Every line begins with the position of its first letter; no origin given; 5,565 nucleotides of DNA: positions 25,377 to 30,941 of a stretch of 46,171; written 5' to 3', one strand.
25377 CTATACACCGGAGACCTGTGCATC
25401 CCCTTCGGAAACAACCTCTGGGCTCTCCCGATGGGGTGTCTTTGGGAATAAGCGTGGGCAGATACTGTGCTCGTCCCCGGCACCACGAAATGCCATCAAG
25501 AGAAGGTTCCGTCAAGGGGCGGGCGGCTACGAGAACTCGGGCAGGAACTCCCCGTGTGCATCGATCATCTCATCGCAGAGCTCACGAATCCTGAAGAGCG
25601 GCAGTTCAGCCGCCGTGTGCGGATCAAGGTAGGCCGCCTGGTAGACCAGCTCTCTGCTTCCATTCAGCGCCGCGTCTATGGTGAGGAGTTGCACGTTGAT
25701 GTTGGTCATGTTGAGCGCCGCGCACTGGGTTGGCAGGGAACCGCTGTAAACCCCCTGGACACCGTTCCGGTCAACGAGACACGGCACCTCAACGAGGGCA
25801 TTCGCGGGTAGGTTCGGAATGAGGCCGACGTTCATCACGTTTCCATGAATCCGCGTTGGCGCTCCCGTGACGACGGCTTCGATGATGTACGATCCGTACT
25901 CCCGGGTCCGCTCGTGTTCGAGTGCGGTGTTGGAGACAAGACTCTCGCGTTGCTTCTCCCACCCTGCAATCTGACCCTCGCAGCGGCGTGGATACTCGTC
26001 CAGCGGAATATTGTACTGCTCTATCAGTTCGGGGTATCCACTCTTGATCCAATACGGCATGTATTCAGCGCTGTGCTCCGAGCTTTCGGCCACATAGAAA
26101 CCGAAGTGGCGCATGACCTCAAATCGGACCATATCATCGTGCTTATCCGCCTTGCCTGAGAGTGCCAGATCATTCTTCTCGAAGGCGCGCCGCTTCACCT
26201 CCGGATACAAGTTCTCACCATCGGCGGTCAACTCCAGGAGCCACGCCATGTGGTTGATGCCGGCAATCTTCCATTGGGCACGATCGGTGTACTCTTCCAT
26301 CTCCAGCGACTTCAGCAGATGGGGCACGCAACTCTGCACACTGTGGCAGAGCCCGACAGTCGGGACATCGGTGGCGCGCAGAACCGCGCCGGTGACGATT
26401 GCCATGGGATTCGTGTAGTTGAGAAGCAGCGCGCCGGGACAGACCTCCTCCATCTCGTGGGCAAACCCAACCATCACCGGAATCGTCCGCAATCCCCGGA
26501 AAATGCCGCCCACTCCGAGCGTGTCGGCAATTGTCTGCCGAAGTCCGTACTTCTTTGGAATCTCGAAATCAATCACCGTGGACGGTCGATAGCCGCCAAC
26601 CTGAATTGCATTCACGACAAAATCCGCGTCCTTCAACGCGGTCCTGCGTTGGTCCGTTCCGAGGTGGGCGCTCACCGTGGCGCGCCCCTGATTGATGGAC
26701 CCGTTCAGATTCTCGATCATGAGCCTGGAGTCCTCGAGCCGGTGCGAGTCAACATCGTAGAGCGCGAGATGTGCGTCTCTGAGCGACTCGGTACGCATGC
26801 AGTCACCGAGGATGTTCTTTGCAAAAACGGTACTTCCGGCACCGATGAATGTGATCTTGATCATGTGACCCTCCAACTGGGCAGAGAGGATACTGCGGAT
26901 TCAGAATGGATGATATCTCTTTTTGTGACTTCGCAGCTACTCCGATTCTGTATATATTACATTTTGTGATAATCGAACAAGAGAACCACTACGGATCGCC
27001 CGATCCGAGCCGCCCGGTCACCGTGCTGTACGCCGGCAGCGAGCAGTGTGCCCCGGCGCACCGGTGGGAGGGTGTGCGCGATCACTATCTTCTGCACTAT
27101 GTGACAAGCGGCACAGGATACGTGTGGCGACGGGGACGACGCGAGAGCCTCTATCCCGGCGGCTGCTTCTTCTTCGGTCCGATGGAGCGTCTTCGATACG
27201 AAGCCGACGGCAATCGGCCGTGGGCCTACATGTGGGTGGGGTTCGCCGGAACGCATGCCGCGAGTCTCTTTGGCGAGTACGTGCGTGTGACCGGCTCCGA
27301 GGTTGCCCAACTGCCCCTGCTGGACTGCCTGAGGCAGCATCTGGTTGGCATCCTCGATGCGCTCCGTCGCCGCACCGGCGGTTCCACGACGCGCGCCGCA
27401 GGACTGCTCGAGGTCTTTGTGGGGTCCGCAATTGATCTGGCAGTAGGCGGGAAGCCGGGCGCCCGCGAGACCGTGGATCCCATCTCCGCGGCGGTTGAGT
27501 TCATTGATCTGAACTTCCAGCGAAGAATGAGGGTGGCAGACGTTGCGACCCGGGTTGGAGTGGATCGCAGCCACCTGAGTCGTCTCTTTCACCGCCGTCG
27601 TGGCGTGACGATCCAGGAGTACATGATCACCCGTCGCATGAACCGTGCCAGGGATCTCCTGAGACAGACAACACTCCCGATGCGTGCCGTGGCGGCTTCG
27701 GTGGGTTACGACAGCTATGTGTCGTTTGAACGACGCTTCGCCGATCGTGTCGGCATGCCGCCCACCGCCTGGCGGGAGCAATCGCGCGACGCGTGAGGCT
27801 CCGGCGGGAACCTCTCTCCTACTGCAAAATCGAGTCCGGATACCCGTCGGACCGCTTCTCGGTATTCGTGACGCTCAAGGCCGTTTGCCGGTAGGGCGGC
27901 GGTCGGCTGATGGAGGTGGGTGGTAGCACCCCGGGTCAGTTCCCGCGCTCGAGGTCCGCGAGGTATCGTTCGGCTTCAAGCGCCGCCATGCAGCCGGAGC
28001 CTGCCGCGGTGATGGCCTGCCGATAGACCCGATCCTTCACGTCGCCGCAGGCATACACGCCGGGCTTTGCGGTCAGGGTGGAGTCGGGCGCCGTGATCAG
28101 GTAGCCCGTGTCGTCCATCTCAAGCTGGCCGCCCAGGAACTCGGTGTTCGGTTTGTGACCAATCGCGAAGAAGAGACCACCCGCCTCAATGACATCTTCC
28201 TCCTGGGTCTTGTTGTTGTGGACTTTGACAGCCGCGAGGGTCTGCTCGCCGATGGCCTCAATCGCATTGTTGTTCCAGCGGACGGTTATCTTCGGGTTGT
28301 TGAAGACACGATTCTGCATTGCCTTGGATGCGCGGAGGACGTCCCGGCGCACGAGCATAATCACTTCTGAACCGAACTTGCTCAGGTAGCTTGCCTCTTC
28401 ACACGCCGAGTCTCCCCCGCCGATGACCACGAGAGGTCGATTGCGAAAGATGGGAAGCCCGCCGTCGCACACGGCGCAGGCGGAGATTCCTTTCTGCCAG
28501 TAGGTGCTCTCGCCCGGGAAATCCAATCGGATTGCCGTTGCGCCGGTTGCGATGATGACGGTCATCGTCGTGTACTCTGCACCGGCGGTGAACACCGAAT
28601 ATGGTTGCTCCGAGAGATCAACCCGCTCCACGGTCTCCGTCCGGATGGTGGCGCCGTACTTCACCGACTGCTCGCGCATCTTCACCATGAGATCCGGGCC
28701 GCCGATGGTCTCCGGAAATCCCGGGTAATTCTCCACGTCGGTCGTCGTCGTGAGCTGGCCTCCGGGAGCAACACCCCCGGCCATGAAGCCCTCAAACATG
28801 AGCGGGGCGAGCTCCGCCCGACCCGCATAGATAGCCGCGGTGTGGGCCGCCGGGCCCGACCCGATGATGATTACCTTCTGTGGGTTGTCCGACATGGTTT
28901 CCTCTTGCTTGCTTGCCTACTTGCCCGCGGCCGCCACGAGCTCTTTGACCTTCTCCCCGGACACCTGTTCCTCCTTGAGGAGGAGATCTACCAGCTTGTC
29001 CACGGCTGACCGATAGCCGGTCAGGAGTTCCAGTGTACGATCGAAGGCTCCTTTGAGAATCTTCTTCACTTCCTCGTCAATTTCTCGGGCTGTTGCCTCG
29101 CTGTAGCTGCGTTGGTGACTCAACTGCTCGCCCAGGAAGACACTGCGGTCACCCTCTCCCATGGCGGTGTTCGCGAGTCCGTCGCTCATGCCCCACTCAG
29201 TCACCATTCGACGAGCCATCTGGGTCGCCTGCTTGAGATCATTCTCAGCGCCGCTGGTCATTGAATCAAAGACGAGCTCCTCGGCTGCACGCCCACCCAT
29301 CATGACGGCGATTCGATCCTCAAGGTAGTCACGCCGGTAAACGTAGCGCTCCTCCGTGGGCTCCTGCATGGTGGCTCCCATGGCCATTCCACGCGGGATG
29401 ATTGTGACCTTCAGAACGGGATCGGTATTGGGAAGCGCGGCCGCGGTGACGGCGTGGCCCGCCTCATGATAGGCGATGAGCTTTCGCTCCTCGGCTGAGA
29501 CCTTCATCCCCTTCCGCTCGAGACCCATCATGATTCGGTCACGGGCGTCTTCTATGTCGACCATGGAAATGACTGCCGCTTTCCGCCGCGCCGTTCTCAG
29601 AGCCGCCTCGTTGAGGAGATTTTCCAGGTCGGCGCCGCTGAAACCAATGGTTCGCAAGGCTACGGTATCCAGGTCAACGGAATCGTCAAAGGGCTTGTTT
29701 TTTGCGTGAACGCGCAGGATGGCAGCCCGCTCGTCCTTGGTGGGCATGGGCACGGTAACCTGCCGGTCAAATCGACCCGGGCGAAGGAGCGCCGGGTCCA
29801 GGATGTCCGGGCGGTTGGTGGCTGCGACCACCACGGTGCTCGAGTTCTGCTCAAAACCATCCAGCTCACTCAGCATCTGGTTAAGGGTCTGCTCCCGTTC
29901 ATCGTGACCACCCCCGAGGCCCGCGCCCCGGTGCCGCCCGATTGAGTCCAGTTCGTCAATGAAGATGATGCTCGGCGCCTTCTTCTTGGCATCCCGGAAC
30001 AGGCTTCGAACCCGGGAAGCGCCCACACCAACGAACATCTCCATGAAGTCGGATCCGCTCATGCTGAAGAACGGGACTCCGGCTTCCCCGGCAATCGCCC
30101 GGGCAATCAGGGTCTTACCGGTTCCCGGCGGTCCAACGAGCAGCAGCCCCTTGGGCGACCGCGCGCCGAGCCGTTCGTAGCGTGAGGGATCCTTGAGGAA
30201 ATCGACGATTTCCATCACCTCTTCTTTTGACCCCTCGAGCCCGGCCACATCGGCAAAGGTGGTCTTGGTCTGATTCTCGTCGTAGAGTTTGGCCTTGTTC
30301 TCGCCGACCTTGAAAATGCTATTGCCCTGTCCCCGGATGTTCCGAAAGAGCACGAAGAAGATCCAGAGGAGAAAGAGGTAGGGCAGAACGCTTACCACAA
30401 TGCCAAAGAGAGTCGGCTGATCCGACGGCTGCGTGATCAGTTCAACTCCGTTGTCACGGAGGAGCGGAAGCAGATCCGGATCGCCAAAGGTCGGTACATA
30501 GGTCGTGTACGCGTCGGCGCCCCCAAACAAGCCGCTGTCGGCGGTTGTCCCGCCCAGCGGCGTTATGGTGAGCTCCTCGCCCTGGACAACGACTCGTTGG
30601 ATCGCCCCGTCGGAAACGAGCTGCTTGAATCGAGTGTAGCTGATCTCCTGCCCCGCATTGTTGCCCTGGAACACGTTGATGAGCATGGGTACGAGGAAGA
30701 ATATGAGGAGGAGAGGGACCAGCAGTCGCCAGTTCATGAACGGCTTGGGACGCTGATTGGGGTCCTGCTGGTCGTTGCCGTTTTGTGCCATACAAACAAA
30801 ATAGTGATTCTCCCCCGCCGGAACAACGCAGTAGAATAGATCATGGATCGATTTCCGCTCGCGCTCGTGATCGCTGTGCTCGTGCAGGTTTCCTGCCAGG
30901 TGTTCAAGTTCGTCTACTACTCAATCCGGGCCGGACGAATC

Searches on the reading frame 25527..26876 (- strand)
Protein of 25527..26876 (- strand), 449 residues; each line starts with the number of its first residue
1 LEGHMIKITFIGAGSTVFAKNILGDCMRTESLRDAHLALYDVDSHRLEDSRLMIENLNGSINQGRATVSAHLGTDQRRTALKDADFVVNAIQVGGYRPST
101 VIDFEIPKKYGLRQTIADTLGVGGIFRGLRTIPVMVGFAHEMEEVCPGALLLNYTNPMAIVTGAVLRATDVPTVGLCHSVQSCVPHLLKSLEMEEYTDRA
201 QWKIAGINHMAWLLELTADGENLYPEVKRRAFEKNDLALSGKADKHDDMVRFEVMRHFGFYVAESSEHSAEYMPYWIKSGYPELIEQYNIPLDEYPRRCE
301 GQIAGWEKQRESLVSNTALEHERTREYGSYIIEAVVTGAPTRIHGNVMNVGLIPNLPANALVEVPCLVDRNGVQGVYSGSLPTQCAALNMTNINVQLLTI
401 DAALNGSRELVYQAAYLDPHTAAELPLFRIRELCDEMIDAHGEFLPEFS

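Call 59: search_protein_families(library=pfam, proteins=[window:25527-26876:-], max_evalue=0.0001)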
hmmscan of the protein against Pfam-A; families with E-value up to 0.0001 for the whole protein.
window:25527-26876:- (449 aa): 2 families
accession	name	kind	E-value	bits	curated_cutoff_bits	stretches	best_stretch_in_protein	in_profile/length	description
PF02056.22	Glyco_hydro_4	-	4.3e-61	206.1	23.2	1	7-192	1-182/183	Family 4 glycosyl hydrolase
PF11975.13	Glyco_hydro_4C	-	1.6e-60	205.2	24.1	1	204-421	1-211/211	Family 4 glycosyl hydrolase C-terminal domain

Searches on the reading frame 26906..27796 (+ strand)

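Call 59: search_protein_families(library=pfam, proteins=[window:26906-27796:+], max_evalue=0.0001)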
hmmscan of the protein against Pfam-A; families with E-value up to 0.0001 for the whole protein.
window:26906-27796:+ (296 aa): 3 families
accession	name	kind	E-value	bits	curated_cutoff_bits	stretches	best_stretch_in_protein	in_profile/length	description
PF12833.13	HTH_18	-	2.3e-21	76.3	33.6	1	214-292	2-80/80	Helix-turn-helix domain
PF02311.25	AraC_binding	-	1.2e-16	61.2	21.1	1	44-135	6-98/135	AraC-like ligand binding domain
PF00165.29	HTH_AraC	-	1.9e-13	50.6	26.6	1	203-239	4-40/42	Bacterial regulatory helix-turn-helix proteins, AraC family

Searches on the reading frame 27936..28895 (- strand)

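Call 59: search_protein_families(library=pfam, proteins=[window:27936-28895:-], max_evalue=0.0001)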
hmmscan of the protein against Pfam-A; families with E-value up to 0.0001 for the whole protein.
window:27936-28895:- (319 aa): 3 families
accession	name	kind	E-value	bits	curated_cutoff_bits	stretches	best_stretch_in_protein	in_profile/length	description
PF07992.20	Pyr_redox_2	-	3e-48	165.2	26.1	1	7-301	2-291/291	Pyridine nucleotide-disulphide oxidoreductase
PF13738.12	Pyr_redox_3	-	4e-21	76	30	1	86-284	101-305/305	Pyridine nucleotide-disulphide oxidoreductase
PF00070.33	Pyr_redox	-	2.5e-14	54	22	1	155-226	2-80/82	Pyridine nucleotide-disulphide oxidoreductase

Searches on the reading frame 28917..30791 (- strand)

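Call 59: search_protein_families(library=pfam, proteins=[window:28917-30791:-], max_evalue=0.0001)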
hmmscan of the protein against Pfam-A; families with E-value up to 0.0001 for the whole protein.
window:28917-30791:- (624 aa): 7 families
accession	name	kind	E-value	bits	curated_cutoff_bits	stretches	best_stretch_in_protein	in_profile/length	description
PF01434.24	Peptidase_M41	-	1.3e-66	224.6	29.9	1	431-618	3-191/191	Peptidase family M41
PF00004.35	AAA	-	3.3e-46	157.4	21.2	1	216-348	1-130/131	ATPase family associated with various cellular activities (AAA)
PF17862.7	AAA_lid_3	-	1.7e-13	50.2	27.2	1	371-414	1-44/45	AAA+ lid domain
PF06480.20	FtsH_ext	-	3.3e-12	47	25.5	1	24-122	2-102/103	FtsH Extracellular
PF07728.20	AAA_5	-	4.3e-07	30.5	22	1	215-336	1-136/139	AAA domain (dynein-related subfamily)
PF13191.12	AAA_16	-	2e-05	25.6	32.6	0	205-235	16-46/167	AAA ATPase domain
PF06068.19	TIP49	-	2.7e-05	23.9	23.8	1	212-250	49-89/347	TIP49 P-loop domain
